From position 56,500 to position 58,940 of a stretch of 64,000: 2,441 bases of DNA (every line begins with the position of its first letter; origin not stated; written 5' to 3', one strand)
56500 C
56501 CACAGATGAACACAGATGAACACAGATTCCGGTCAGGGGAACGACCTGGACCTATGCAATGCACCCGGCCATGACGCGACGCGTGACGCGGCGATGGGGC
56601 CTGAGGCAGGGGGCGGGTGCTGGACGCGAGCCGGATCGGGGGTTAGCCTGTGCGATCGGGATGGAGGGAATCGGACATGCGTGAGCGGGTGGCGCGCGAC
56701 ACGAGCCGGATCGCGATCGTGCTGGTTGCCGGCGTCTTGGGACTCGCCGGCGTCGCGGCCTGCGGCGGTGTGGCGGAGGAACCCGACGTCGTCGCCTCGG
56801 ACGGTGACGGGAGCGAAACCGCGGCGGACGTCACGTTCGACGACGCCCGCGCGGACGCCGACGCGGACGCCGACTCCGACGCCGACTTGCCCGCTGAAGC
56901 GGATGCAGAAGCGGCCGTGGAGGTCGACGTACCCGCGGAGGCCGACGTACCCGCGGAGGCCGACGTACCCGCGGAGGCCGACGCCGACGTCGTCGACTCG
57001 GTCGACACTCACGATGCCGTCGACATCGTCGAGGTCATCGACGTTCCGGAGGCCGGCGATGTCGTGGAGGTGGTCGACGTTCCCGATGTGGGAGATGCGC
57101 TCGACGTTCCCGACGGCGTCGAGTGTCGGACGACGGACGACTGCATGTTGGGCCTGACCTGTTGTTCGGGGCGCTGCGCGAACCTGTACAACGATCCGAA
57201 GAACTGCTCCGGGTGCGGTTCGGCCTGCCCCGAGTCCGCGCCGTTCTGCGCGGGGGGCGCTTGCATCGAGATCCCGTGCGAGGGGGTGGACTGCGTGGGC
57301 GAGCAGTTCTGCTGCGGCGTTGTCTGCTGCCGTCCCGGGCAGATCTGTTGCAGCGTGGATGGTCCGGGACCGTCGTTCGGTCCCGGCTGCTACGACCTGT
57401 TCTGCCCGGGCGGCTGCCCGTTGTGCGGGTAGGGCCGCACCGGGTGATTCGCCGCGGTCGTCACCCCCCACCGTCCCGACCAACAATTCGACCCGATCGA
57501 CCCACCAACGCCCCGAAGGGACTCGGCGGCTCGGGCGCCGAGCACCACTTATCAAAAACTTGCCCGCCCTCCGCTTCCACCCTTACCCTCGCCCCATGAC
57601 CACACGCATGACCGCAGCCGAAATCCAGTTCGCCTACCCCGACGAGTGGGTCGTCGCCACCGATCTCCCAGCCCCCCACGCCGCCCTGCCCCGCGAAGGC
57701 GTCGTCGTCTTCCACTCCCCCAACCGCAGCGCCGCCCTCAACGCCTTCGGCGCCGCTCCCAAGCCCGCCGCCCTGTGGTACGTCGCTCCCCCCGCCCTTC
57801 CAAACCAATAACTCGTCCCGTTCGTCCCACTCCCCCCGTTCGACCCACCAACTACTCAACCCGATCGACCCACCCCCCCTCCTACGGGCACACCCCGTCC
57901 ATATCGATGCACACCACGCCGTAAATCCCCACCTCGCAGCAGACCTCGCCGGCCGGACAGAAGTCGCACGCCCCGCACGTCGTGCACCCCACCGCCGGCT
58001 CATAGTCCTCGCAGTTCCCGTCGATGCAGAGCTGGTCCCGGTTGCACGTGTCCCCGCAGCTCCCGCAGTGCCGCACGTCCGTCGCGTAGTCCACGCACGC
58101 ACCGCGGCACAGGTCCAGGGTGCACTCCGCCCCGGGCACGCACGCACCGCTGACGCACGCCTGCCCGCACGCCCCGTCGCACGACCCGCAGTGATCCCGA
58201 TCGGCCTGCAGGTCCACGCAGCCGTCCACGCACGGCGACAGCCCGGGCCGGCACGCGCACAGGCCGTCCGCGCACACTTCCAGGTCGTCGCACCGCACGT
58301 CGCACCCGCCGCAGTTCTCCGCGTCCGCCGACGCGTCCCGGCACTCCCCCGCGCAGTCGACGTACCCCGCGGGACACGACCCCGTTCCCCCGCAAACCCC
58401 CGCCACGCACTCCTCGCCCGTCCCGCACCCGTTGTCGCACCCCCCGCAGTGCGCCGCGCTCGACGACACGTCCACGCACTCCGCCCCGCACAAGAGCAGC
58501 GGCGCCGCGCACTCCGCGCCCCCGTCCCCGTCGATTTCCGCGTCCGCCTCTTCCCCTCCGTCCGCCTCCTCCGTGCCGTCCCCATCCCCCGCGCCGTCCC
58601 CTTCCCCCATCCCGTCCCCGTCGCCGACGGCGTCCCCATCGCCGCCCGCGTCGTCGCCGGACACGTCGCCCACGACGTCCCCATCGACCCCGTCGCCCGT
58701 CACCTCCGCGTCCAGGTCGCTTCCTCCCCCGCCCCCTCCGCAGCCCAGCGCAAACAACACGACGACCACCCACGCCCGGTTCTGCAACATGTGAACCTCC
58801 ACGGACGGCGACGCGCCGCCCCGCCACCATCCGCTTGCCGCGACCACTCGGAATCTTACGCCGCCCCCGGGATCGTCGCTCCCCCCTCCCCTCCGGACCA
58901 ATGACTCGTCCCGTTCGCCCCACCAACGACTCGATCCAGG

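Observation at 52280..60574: AmmeMemoRadiSam set that looks exported, flanked by Tat-DUF362 and CCG Fe-S proteins and interleaved with Cys-rich lipoproteins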

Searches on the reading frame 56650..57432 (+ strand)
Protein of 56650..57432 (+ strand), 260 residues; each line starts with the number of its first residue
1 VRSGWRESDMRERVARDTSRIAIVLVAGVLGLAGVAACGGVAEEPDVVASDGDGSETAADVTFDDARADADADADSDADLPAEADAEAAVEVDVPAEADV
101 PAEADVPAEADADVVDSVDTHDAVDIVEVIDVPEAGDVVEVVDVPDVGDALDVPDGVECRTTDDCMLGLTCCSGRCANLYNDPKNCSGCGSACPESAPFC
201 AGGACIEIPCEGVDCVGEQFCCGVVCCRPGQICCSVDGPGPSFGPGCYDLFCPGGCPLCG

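Call 7: search_protein_families(library=pfam, proteins=[window:56650-57432:+], max_evalue=0.01)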
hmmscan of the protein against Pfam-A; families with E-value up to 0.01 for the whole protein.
window:56650-57432:+ (260 aa): 1 family
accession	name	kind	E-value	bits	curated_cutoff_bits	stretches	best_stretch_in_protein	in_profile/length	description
PF04885.19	Stig1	-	0.00053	20.8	24.1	1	162-205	40-82/85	Stigma-specific STIG1-like protein family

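Call 8: search_protein_families(library=ncbifam, proteins=[window:56650-57432:+], max_evalue=0.01)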
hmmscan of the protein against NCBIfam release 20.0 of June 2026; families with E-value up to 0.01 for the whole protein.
window:56650-57432:+ (260 aa): 0 families

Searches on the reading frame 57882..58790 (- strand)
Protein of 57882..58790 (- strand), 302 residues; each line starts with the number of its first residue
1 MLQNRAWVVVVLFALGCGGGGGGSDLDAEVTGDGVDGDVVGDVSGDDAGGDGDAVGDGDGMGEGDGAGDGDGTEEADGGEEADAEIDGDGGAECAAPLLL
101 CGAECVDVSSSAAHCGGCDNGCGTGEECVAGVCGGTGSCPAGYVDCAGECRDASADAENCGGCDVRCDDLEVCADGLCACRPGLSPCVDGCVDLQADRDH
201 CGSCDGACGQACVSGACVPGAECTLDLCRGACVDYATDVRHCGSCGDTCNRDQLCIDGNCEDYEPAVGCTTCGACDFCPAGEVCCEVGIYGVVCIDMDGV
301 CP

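Call 7: search_protein_families(library=pfam, proteins=[window:57882-58790:-], max_evalue=0.01)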
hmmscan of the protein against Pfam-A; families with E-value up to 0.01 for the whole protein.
window:57882-58790:- (302 aa): 2 families
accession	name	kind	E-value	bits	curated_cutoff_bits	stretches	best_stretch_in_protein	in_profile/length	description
PF04885.19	Stig1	-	2.2e-17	63.7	24.1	3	88-134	37-83/85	Stigma-specific STIG1-like protein family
PF22807.2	TrAA12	-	0.0077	15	30.9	1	43-99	385-442/463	TrAA12-like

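Call 8: search_protein_families(library=ncbifam, proteins=[window:57882-58790:-], max_evalue=0.01)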
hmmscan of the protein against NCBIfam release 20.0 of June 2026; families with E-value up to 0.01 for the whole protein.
window:57882-58790:- (302 aa): 1 family
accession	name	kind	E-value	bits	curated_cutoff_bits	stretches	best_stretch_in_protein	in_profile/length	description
NF041328.1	C_rich_MXAN6577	subfamily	2.4e-48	163.7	100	2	138-260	20-144/145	MXAN_6577-like cysteine-rich protein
